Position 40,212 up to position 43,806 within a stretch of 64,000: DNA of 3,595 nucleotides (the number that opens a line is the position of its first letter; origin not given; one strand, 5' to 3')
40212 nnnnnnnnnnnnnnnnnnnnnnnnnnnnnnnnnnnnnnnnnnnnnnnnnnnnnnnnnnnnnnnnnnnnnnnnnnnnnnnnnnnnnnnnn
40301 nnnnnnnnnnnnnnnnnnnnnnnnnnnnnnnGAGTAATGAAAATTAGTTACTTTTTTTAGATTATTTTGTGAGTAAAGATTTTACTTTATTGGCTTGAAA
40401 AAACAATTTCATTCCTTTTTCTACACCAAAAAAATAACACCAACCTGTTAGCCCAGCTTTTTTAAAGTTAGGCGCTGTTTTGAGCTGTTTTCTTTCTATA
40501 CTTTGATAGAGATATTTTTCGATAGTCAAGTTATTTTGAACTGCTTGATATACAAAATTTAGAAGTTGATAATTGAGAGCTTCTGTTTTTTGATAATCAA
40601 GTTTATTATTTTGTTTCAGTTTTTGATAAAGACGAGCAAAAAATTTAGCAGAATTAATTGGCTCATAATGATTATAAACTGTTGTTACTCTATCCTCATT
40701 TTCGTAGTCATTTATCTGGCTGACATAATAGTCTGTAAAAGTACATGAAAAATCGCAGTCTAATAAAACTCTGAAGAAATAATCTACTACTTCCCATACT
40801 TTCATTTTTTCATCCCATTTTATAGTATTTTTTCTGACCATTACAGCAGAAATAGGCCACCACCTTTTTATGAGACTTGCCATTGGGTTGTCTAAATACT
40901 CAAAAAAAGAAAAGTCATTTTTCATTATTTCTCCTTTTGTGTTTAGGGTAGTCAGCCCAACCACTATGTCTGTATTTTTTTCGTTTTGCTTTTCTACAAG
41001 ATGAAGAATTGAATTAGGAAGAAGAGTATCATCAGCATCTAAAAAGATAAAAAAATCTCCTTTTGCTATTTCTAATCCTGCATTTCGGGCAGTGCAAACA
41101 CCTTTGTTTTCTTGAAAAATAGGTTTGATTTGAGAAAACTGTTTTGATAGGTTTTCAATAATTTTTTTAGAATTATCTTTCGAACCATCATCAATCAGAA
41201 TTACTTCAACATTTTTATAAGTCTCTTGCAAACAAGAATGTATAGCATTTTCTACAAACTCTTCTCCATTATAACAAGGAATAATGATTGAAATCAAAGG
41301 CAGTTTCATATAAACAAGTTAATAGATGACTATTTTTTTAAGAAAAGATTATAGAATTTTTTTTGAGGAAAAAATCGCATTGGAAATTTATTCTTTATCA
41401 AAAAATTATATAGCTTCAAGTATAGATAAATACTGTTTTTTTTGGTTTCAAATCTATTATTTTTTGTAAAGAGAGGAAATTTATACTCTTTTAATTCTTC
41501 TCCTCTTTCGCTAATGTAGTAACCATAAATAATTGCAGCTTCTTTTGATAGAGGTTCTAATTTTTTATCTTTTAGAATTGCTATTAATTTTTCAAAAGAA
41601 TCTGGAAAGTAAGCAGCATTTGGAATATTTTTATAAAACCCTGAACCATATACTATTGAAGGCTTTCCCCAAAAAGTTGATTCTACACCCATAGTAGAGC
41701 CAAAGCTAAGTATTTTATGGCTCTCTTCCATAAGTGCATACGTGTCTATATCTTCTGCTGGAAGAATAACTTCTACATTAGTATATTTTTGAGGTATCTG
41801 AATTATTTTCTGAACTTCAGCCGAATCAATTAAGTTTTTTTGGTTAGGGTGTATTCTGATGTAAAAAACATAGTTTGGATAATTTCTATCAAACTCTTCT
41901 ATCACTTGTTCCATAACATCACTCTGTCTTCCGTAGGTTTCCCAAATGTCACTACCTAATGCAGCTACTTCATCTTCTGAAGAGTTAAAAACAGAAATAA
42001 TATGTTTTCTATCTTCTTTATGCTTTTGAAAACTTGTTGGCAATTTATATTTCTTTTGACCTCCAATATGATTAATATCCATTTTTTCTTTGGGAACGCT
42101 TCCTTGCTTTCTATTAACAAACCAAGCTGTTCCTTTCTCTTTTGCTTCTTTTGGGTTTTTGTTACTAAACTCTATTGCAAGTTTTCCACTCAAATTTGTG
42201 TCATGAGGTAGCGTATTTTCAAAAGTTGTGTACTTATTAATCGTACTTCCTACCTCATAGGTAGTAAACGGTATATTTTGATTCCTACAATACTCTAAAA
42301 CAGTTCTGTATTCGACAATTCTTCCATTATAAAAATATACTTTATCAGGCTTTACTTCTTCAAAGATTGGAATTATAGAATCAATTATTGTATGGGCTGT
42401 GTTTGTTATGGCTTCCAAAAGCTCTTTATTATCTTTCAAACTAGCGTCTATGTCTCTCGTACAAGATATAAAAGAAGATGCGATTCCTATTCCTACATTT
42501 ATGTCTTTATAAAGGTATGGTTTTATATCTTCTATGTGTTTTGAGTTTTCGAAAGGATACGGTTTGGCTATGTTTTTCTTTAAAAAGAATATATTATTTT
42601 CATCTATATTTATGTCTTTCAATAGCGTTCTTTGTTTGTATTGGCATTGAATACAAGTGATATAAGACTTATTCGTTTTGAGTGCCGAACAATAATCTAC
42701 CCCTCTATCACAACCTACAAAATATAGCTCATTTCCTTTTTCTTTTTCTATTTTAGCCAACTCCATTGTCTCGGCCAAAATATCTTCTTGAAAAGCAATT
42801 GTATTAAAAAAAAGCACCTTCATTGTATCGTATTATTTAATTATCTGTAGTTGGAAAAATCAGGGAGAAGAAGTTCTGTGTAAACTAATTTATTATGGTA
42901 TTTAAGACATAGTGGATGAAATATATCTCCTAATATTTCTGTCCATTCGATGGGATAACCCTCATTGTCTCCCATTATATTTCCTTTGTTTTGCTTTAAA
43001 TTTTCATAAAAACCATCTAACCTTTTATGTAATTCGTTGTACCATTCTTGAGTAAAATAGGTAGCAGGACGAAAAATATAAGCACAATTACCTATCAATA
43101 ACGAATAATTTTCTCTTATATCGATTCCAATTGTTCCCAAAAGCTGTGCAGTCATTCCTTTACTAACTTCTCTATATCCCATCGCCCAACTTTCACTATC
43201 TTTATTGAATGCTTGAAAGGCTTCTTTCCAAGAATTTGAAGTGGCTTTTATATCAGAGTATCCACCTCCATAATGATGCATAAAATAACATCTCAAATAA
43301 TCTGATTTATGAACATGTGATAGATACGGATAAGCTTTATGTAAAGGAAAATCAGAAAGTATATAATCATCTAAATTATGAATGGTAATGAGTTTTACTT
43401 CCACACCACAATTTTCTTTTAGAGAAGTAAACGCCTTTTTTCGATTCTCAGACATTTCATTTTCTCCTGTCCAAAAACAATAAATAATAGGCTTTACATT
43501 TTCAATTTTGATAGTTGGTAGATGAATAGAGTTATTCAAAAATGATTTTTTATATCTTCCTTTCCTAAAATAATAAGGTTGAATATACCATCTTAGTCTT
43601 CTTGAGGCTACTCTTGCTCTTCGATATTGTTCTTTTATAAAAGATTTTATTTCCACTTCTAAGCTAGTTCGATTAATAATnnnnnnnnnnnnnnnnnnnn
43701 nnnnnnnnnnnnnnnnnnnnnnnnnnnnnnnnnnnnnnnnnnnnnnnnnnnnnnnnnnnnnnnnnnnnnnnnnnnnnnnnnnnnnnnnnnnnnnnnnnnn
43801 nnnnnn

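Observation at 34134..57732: Three-copy intergenic hairpin repeat family with conserved core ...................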

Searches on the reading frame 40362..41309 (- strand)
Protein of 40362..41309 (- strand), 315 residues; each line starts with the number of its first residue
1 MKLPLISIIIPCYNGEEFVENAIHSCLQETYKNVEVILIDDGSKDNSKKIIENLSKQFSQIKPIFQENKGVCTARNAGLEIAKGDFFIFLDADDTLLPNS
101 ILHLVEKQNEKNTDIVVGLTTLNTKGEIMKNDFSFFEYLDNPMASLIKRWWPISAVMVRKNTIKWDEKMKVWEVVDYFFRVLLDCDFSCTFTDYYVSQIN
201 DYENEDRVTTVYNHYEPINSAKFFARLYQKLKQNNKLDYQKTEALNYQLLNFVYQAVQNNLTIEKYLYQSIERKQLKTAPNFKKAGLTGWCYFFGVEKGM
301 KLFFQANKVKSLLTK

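Call 79: search_protein_families(library=pfam, proteins=[window:40362-41309:-], max_evalue=0.0001)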
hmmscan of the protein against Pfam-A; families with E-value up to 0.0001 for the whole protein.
window:40362-41309:- (315 aa): 3 families
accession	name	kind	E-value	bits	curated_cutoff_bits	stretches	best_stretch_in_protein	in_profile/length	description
PF00535.33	Glycos_transf_2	-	1.7e-37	129.4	23.3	1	7-121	1-116/168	Glycosyl transferase family 2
PF10111.15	Glyco_tranf_2_2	-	8.5e-11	42.3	27.3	1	7-124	1-128/276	Glycosyltransferase like family 2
PF13641.12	Glyco_tranf_2_3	-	6.4e-09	36.6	27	1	6-105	3-108/230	Glycosyltransferase like family 2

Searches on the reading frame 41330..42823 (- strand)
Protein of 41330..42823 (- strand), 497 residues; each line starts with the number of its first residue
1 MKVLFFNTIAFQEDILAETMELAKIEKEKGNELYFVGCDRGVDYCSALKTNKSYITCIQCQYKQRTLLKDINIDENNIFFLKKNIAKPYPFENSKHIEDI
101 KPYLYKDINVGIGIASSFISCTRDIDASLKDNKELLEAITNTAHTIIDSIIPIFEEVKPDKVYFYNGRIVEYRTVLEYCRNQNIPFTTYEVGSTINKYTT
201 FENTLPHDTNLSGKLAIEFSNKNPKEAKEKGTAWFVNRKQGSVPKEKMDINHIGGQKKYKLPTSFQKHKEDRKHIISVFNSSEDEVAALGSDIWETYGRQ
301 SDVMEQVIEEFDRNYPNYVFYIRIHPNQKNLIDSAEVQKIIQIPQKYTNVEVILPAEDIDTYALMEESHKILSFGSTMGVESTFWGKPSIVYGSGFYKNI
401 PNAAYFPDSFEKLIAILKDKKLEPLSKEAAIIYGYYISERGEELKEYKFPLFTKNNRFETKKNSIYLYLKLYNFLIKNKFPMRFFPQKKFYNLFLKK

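Call 79: search_protein_families(library=pfam, proteins=[window:41330-42823:-], max_evalue=0.0001)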
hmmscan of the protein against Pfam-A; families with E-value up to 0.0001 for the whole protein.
window:41330-42823:- (497 aa): 1 family
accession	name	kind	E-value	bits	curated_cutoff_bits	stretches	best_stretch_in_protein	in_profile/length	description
PF05159.20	Capsule_synth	-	2e-07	31.2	20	1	296-398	165-267/310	Capsule polysaccharide biosynthesis protein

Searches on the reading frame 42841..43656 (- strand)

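Call 79: search_protein_families(library=pfam, proteins=[window:42841-43656:-], max_evalue=0.0001)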
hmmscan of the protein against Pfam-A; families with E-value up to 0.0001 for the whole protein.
window:42841-43656:- (271 aa): 1 family
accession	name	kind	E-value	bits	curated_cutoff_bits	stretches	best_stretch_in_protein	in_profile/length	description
PF05704.18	Caps_synth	-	3e-09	37.1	24.5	1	39-134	32-130/278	Capsular polysaccharide synthesis protein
